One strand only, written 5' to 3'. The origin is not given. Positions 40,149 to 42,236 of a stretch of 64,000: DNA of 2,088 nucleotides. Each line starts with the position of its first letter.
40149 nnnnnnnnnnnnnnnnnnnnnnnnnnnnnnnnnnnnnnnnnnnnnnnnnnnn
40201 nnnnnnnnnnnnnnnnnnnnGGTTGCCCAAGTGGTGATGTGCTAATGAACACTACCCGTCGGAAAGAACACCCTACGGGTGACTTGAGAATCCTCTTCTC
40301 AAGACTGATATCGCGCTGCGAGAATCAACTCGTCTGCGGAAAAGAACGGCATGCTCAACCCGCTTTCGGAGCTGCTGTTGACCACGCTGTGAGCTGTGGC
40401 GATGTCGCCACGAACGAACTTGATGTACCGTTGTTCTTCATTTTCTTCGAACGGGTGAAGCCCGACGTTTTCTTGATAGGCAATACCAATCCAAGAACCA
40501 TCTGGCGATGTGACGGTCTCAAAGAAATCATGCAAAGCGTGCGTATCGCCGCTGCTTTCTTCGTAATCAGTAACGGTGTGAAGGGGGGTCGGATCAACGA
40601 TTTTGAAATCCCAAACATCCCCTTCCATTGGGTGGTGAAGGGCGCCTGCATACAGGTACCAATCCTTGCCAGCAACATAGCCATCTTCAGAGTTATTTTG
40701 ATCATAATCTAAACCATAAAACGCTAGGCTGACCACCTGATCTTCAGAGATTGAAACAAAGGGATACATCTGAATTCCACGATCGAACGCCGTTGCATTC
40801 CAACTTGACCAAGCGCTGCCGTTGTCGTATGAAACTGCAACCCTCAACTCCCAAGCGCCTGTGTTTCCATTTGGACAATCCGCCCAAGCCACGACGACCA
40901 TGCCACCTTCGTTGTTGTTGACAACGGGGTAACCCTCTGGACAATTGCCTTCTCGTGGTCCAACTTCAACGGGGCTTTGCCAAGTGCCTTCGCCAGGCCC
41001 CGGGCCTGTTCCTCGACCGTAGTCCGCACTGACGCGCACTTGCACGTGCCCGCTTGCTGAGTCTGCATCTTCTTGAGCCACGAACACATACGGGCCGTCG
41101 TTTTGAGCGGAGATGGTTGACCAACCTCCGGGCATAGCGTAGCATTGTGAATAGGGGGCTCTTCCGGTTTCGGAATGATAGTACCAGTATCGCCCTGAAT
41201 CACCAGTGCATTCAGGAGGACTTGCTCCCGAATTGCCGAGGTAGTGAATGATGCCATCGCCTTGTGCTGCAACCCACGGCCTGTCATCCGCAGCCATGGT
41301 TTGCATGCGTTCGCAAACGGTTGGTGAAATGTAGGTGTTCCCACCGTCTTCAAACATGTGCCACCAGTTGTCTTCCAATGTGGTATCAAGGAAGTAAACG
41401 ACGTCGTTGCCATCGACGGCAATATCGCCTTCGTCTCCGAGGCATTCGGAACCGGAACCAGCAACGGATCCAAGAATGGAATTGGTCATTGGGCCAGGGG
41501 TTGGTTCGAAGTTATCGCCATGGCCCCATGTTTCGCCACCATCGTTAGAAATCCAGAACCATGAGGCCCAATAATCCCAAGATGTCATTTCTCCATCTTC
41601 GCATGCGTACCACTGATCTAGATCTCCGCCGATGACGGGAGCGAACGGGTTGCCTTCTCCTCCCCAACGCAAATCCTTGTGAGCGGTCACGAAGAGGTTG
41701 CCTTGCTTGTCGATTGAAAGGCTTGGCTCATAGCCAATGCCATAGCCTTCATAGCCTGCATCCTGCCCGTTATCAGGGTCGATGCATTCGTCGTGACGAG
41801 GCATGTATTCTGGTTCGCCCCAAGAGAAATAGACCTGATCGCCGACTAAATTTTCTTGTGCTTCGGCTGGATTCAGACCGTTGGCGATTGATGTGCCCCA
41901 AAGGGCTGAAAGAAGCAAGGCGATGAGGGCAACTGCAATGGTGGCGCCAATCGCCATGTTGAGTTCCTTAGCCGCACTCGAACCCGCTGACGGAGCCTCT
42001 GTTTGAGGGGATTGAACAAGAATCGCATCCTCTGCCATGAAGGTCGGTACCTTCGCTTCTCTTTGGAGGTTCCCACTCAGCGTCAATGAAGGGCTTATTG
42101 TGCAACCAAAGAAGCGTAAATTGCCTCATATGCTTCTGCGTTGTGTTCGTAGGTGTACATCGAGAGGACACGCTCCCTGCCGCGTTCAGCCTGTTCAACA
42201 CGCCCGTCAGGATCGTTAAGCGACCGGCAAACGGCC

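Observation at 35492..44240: Tightly packed five-gene minus-strand operon (GT4 - BNR propeller - PPC/TSP3 Ca-binding protein - Ig-like membrane protein - DUF4105-like protein) divergent from a GT2: candidate cell-surface assembly/adhesion module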

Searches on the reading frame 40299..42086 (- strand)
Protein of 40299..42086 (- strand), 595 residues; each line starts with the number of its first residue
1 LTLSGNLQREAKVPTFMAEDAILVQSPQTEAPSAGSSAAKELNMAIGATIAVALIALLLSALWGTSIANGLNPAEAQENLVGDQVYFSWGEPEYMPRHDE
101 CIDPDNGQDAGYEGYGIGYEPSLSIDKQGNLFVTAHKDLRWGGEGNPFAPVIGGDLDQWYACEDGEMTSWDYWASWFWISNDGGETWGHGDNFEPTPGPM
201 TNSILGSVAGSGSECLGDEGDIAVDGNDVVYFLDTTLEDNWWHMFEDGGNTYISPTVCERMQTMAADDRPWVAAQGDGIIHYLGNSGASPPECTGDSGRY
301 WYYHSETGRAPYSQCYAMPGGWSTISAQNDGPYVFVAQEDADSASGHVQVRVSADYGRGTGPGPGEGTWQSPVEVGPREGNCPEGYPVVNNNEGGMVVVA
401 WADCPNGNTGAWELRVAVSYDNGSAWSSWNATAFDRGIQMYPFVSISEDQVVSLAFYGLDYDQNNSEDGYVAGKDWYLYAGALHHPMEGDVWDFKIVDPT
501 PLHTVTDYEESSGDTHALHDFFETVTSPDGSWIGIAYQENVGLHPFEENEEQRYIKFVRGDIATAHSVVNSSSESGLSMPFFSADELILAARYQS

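Call 5: search_protein_families(library=pfam, proteins=[window:40299-42086:-], max_evalue=0.01)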
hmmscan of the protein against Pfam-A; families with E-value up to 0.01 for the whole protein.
window:40299-42086:- (595 aa): 0 families

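Call 6: search_protein_families(library=ncbifam, proteins=[window:40299-42086:-], max_evalue=0.01)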
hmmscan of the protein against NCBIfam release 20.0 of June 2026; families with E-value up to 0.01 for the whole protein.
window:40299-42086:- (595 aa): 0 families

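Call 7: search_protein_families(library=pfam, proteins=[window:40299-42086:-], max_evalue=10)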
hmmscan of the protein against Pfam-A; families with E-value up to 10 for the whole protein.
window:40299-42086:- (595 aa): 2 families
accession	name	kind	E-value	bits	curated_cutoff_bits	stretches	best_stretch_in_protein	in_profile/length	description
PF13088.12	BNR_2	-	0.019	14.8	31.4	1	363-429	26-97/277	BNR repeat-like domain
PF02012.26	BNR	-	0.56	10.9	27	1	178-187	1-10/12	BNR/Asp-box repeat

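Call 10: find_homologous_proteins(query=window:40299-42086:-)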
Query window:40299-42086:- (595 aa): 274 proteins with E <= 0.001 among 8000 candidates; the best 120 are listed.
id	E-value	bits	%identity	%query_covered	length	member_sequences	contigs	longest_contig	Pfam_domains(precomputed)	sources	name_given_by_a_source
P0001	0.0e+0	1214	87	97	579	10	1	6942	-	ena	-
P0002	0.0e+0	1212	87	97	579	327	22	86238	-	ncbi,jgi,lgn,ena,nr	ncbi:MAG: hypothetical protein OSA38_05520 [Candidatus Poseidoniaceae archaeon]|nr:hypothetical prot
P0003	0.0e+0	1155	81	97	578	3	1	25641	-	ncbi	-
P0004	0.0e+0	1155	83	94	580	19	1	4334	-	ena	-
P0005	0.0e+0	1150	83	95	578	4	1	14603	-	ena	-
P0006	0.0e+0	1150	84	95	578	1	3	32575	-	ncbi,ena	-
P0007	0.0e+0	1149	84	95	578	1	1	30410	-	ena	-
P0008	0.0e+0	1105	79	97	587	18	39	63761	-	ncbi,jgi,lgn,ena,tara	ncbi:MAG: hypothetical protein ACKVKS_03010 [Candidatus Poseidoniales archaeon]|jgi:hypothetical pro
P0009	0.0e+0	1095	78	97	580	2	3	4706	-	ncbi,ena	-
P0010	0.0e+0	1093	78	97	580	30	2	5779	-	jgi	jgi:hypothetical protein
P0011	0.0e+0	1092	76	99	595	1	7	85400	-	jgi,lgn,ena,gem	-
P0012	0.0e+0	1088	81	92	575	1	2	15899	-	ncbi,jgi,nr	ncbi:MAG: hypothetical protein HN794_07810 [Euryarchaeota archaeon]|nr:hypothetical protein [Euryarc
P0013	0.0e+0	1088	76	99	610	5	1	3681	-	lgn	-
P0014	0.0e+0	1086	81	92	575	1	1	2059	-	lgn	-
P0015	0.0e+0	1085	81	92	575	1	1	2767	-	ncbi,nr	ncbi:MAG: hypothetical protein HON16_02655 [Euryarchaeota archaeon]|nr:hypothetical protein [Euryarc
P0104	3.7e-249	847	67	88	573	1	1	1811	-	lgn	-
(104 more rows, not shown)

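Call 13: find_related_loci(query=A1, collection=genome_contigs, flank=10000)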
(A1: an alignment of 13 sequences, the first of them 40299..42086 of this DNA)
Query A1 (595 aa) in genome_contigs; peptide patterns used: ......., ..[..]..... (x = any residue, [..] = any of these).
122 stretches matched a pattern; 106 encode a relative of the query (tblastn E <= 1e-3); the best 80 are kept; 80 distinct loci.
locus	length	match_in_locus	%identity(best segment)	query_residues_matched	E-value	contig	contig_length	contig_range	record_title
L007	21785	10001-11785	98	1-595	0e+0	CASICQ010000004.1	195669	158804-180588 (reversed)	MAG: Candidatus Poseidoniaceae archaeon isolate FRAM_WSC20_S10_BML_bin_147_1 genome assembly, contig: FRAM_WSC20_S10_BML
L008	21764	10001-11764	86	6-593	0e+0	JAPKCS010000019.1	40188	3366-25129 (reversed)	MAG: Candidatus Poseidoniaceae archaeon isolate ANT-70 NODE_219_length_40188_cov_11.365958, whole genome shotgun sequenc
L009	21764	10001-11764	86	6-593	0e+0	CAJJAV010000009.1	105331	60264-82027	uncultured Candidatus Poseidoniales archaeon isolate FRAM18_bin109 genome assembly, contig: FRAM17_bin109-9, whole genom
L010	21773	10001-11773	81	2-592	0e+0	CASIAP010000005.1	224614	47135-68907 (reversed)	MAG: Candidatus Poseidoniaceae archaeon isolate FRAM_WSC20_S10_SRF_bin_132_1 genome assembly, contig: FRAM_WSC20_S10_SW_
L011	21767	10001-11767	80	6-594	0e+0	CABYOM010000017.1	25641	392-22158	uncultured Candidatus Poseidoniales archaeon isolate AG-333-I22 genome assembly, contig: AG-333-I22_NODE_17, whole genom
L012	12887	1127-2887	81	6-592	0e+0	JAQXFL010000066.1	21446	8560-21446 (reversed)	MAG: Candidatus Poseidoniaceae archaeon isolate cluster3-bin.87 k119_945385, whole genome shotgun sequence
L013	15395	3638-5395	79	4-593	0e+0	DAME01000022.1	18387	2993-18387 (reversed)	MAG TPA_asm: Euryarchaeota archaeon UBA88 UBA88_contig_31998, whole genome shotgun sequence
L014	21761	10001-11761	81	6-592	0e+0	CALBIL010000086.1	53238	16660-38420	MAG TPA_asm: uncultured euryarchaeote isolate ERR2206762_bin.189_CONCOCT_v1.1_MAG genome assembly, contig: ERZ887853.168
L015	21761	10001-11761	81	6-592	0e+0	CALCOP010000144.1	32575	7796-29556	MAG TPA_asm: uncultured euryarchaeote isolate ERR599165_bin.117_CONCOCT_v1.1_MAG genome assembly, contig: ERZ842087.201,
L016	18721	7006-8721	82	18-592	0e+0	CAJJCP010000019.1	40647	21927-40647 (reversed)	uncultured Candidatus Poseidoniales archaeon isolate FRAM18_bin100 genome assembly, contig: FRAM17_bin100-19, whole geno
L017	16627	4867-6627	80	6-592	0e+0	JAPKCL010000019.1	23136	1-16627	MAG: Candidatus Poseidoniaceae archaeon isolate ANT-63 NODE_698_length_23136_cov_6.294615, whole genome shotgun sequence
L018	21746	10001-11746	75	1-592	0e+0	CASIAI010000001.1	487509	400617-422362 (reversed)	MAG: Candidatus Poseidoniaceae archaeon isolate FRAM_WSC20_S10_BML_bin_36_1 genome assembly, contig: FRAM_WSC20_S10_BML_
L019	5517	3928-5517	82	6-535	0e+0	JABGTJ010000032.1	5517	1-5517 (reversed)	MAG: Methanobacteriota archaeon isolate SI034_bin128 k141_1205727, whole genome shotgun sequence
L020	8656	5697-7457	74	8-592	0e+0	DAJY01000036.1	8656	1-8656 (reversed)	MAG TPA_asm: Euryarchaeota archaeon UBA242 UBA242_contig_1356, whole genome shotgun sequence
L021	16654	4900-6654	73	8-592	0e+0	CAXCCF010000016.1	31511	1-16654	MAG TPA_asm: uncultured euryarchaeote isolate SRR3724388_metabat2_3 genome assembly, contig: ERZ4200962.281, whole genom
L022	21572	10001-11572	70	40-569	0e+0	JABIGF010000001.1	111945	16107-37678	MAG: Methanobacteriota archaeon isolate SI053_bin38 k141_1396619, whole genome shotgun sequence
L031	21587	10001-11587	67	36-565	0e+0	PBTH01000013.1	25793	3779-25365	MAG: Methanobacteriota archaeon isolate NP65 12466, whole genome shotgun sequence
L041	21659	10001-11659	63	39-591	0e+0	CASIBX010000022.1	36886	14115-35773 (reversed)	MAG: Candidatus Poseidoniaceae archaeon isolate FRAM_WSC20_S26_SRF_bin_83_1 genome assembly, contig: FRAM_WSC20_S26_SW_b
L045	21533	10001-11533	66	43-562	0e+0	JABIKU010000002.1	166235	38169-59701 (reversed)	MAG: Methanobacteriota archaeon isolate SI054_bin56 k141_47492, whole genome shotgun sequence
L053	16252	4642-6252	62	38-585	0e+0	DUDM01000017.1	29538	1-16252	MAG TPA_asm: Candidatus Poseidoniales archaeon isolate UWMA-0357 NODE_2121_length_29538_cov_0.272564, whole genome shotg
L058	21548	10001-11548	66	42-562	0e+0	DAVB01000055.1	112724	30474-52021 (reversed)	MAG TPA_asm: Euryarchaeota archaeon UBA52 UBA52_contig_2938, whole genome shotgun sequence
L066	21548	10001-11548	63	41-565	0e+0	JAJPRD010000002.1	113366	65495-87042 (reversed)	MAG: Candidatus Thalassarchaeaceae archaeon isolate MAG_45 20082D-01-04-S10-L004-001_16, whole genome shotgun sequence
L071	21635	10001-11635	61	8-565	0e+0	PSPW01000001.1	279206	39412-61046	MAG: Methanobacteriota archaeon isolate Guaymas_23 scaffold_6, whole genome shotgun sequence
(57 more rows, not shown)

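Call 18: search_protein_families(library=pfam, proteins=[L022:8846-9511:+, L022:11557-14325:+, L022:14306-15415:+, L022:15459-17231:+, L022:17222-19318:+, L031:7664-9868:+, L031:11725-12381:+, L071:8492-9037:+, L071:9140-9661:+, L071:11947-12624:-], max_evalue=0.001)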
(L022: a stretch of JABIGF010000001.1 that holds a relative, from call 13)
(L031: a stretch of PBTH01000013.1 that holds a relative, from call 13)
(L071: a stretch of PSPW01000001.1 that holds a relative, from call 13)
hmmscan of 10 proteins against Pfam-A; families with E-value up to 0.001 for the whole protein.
L022:8846-9511:+ (221 aa): 1 family
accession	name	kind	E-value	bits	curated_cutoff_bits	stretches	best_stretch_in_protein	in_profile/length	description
PF20221.3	DUF6580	-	0.00023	21.9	27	1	45-195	6-148/162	Family of unknown function (DUF6580)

L022:11557-14325:+ (922 aa): 2 families
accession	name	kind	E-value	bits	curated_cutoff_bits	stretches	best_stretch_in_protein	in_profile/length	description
PF03176.21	MMPL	-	1.2e-31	110.4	20.5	2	346-525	138-306/333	MMPL family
PF02460.24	Patched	-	1.7e-08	34.8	23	1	372-518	25-154/156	Patched SSD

L022:14306-15415:+ (369 aa): 4 families
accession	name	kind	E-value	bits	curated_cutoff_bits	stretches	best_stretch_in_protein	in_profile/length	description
PF01212.27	Beta_elim_lyase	-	1.6e-102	343.1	27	1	31-317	1-286/288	Beta-eliminating lyase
PF01053.26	Cys_Met_Meta_PP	-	2.4e-06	26.8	27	1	61-116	51-106/381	Cys/Met metabolism PLP-dependent enzyme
PF01041.23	DegT_DnrJ_EryC1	-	5.2e-06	26.4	19.8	1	50-115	12-78/360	DegT/DnrJ/EryC1/StrS aminotransferase family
PF00266.25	Aminotran_5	-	0.00034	20.1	21.5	0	73-263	54-232/371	Aminotransferase class-V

L022:15459-17231:+ (590 aa): 0 families

L022:17222-19318:+ (698 aa): 0 families

L031:7664-9868:+ (734 aa): 0 families

L031:11725-12381:+ (218 aa): 0 families

L071:8492-9037:+ (181 aa): 1 family
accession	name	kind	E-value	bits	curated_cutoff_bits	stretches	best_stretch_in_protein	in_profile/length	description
PF14311.12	DUF4379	-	0.00071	20.2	24.5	0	151-176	28-55/56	Probable Treble clef zinc finger domain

L071:9140-9661:+ (173 aa): 0 families

L071:11947-12624:- (225 aa): 1 family
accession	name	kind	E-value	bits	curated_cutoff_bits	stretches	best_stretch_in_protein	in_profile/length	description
PF12158.14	DUF3592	-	4.7e-11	43.6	25.3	1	54-141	1-83/84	Domain of unknown function (DUF3592)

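Call 20: search_solved_structures(query=A1, max_evalue=1, show_alignments=1)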
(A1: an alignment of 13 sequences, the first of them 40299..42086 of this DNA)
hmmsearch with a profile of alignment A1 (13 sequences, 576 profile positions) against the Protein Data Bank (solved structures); distinct sequences matched with E-value up to 1: 0.

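Call 34: predict_structure(alignment_id=A1)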
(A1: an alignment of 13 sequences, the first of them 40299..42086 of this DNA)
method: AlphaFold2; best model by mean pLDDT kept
length: 595 residues; sequences in the alignment: 13
mean_pLDDT: 65.8   pTM: 0.71
mean pLDDT of the five models: 65.8, 64.8, 63.9, 61.3, 57.9
residues with pLDDT >= 90: 100; 70-90: 213; 50-70: 104; < 50: 178
segments of 3 or more residues with pLDDT < 50: 1-54, 58-80, 100-106, 138-173, 194-214, 359-366, 566-584, 586-588, 590-595
pLDDT, mean of each block of 10 residues (from residue 1): 25 25 27 33 38 49 33 32 77 74 52 74 88 68 33 35 30 64 80 47 36 55 88 71 82 69 57 81 67 59 70 66 86 87 77 65 49 88 84 94 82 94 93 87 91 93 77 90 90 91 84 65 87 89 58 84 56 29 44 41
secondary structure, 60 per line:
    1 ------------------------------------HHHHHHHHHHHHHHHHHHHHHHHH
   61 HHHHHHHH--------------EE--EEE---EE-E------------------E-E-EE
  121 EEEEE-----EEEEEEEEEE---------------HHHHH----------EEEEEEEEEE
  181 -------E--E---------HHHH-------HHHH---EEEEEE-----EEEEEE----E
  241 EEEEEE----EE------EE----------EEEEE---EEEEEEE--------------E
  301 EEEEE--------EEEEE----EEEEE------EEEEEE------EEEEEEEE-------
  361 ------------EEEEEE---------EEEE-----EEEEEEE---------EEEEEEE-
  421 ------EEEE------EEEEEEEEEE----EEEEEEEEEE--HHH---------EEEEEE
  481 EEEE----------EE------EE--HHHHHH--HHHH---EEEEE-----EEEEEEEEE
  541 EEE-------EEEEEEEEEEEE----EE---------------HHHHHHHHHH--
elements in order: H37-68 E87-89 E119-125 E131-140 H156-160 E171-180 H201-204 H212-215 E219-224 E230-235 E240-246 E271-275 E279-285 E300-305 E314-318 E323-327 E334-339 E346-353 E373-378 E388-391 E397-403 E413-419 E427-430 E437-446 E451-460 E475-484 H507-512 H515-518 E522-526 E532-543 E551-562 H584-593

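Call 38: fold_search(model_id=the predicted structure, library=pdb)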
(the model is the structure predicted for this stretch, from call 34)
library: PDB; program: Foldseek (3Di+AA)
matches with E <= 10: 967; with E <= 0.001: 203
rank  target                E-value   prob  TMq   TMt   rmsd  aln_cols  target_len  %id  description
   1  1wcq_A                1.5e-08  1.00  0.31  0.30  20.5       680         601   11  Mutagenesis of the Nucleophilic Tyrosine in a Bacterial Sialidase to Phenylalanine. (released 2005-10-12)
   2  2ya7_A                8.2e-08  1.00  0.30  0.36  13.4       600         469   11  Crystal structure of Streptococcus pneumoniae NanA (TIGR4) in complex with Zanamivir (released 2011-04-27)
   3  2w38                  8.6e-08  1.00  0.32  0.41   9.9       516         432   12  Crystal structure of the pseudaminidase from Pseudomonas aeruginosa (released 2008-12-23)
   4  2ya7_B                8.6e-08  1.00  0.30  0.36  13.0       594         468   12  Crystal structure of Streptococcus pneumoniae NanA (TIGR4) in complex with Zanamivir (released 2011-04-27)
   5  3h6j                  9.5e-08  1.00  0.33  0.42   6.4       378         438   13  Crystal structure of a putative neuraminidase from Pseudomonas aeruginosa (released 2009-05-12)
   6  2w20_B                1.2e-07  1.00  0.31  0.37  13.1       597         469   10  Structure of the catalytic domain of the native NanA sialidase from Streptococcus pneumoniae (released 2008-12-23)
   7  2w20_A                1.2e-07  1.00  0.31  0.37  13.1       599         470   11  Structure of the catalytic domain of the native NanA sialidase from Streptococcus pneumoniae (released 2008-12-23)
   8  2ya4_A                2.1e-07  1.00  0.31  0.37  12.9       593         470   11  Crystal structure of Streptococcus pneumoniae NanA (TIGR4) (released 2011-04-27)
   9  4yz4_A                2.1e-07  1.00  0.31  0.29  14.5       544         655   11  Crystal Structure of Streptococcus pneumoniae NanC, in complex with N-Acetylneuraminic acid. (released 2015-09-23)
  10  2vw1                  2.2e-07  1.00  0.30  0.28  14.1       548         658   11  Crystal structure of the NanB sialidase from Streptococcus pneumoniae (released 2008-06-24)
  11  4xe9                  2.3e-07  1.00  0.30  0.28  14.6       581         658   10  Crystal structure of the NanB sialidase from Streptococcus pneumoniae in complex with Optactin (released 2016-01-13)
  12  4xog                  2.5e-07  1.00  0.32  0.29  14.1       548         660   11  CRYSTAL STRUCTURE OF THE NANB SIALIDASE FROM STREPTOCOCCUS PNEUMONIAE IN COMPLEX WITH Optactin and DANA (released 2016-02-03)
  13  4xmi                  2.5e-07  1.00  0.32  0.30  14.3       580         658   10  Crystal structure of the K499G mutant of NanB sialidase from Streptococcus pneumoniae (released 2016-01-13)
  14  2vw0                  2.5e-07  1.00  0.32  0.29  16.7       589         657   10  Crystal structure of the NanB sialidase from Streptococcus pneumoniae (released 2008-06-24)
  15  6qzh                  2.5e-07  1.00  0.29  0.24  14.2       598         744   11  Structure of the human CC Chemokine Receptor 7 in complex with the intracellular allosteric antagonist Cmp2105 and the i (released 2019-09-04)
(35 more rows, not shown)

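Call 70: search_protein_representatives(alignment_id=A1)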
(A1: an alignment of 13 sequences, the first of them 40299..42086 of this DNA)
Query: 13 sequences, 576 profile positions. Proteins with E-value up to 0.001 (for the whole library): 176; up to 1e-10: 98; up to 1e-30: 23. The best 150 are listed.
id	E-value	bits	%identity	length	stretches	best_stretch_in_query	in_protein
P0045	0.0e+00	1143.1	-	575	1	1-575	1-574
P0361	2.0e-149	515.2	-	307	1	1-277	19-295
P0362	5.7e-148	510.4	-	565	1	28-546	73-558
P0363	2.1e-146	505.3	-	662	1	35-546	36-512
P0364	8.2e-90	318.4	-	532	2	152-550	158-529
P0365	1.9e-87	310.6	-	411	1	23-355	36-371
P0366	2.3e-79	283.9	-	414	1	274-553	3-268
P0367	3.5e-69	250.3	-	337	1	40-341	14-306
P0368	1.6e-66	241.5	-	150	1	397-545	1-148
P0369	1.2e-59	218.9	-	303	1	207-448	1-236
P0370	2.1e-59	218.0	-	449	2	151-543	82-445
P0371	1.3e-56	208.8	-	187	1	40-199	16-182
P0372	4.3e-55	203.8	-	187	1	19-166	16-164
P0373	4.4e-53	197.1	-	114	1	436-546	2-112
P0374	4.5e-52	193.8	-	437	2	152-543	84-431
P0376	3.3e-49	184.3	-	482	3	149-470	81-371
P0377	7.9e-49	183.1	-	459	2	148-522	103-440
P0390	6.4e-23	97.5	-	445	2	154-485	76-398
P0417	1.3e-16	76.7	-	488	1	101-420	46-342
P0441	1.6e-12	63.3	-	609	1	144-485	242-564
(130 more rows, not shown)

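Call 71: list_cluster_members(proteins=[P0362, P0363, P0364, P0370, P0374, P0376, P0377, P0390, P0417, P0441])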
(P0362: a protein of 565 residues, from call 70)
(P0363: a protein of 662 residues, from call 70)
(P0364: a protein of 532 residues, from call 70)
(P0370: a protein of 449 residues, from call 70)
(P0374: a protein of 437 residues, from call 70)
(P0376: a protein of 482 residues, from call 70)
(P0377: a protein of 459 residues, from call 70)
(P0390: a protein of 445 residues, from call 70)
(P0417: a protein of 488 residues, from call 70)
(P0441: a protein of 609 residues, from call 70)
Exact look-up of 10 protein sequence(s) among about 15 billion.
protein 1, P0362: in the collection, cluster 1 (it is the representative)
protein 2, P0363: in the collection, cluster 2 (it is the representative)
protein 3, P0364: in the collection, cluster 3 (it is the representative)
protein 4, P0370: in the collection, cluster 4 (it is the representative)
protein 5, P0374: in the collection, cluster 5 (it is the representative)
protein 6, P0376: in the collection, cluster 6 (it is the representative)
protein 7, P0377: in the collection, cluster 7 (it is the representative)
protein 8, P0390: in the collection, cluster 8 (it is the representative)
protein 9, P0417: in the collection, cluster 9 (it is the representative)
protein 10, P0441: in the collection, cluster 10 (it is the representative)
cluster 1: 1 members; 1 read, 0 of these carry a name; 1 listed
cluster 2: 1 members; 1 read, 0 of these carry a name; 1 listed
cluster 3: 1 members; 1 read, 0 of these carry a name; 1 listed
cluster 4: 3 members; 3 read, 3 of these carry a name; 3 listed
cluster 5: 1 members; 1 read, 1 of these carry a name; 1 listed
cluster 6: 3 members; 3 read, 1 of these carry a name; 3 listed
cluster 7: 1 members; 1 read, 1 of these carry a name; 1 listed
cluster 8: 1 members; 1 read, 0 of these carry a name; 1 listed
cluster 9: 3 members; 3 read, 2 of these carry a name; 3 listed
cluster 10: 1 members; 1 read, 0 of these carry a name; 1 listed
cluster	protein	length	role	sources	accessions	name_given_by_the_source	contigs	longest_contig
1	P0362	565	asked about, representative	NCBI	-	-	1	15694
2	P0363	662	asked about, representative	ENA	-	-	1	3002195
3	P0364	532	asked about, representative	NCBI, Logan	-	-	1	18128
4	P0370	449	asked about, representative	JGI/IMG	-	hypothetical protein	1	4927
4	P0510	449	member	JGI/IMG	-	hypothetical protein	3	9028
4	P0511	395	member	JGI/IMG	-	hypothetical protein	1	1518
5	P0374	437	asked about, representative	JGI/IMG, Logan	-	hypothetical protein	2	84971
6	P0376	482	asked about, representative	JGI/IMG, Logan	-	-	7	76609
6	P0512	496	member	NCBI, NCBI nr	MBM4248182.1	MAG: exo-alpha-sialidase [Euryarchaeota archaeon] | exo-alpha-sialidase [Euryarchaeota archaeon]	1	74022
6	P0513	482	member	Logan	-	-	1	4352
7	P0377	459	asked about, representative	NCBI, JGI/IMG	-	hypothetical protein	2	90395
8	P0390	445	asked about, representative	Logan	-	-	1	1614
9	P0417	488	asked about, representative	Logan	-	-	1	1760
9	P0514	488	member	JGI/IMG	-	hypothetical protein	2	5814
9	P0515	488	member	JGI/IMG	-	hypothetical protein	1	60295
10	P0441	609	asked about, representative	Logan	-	-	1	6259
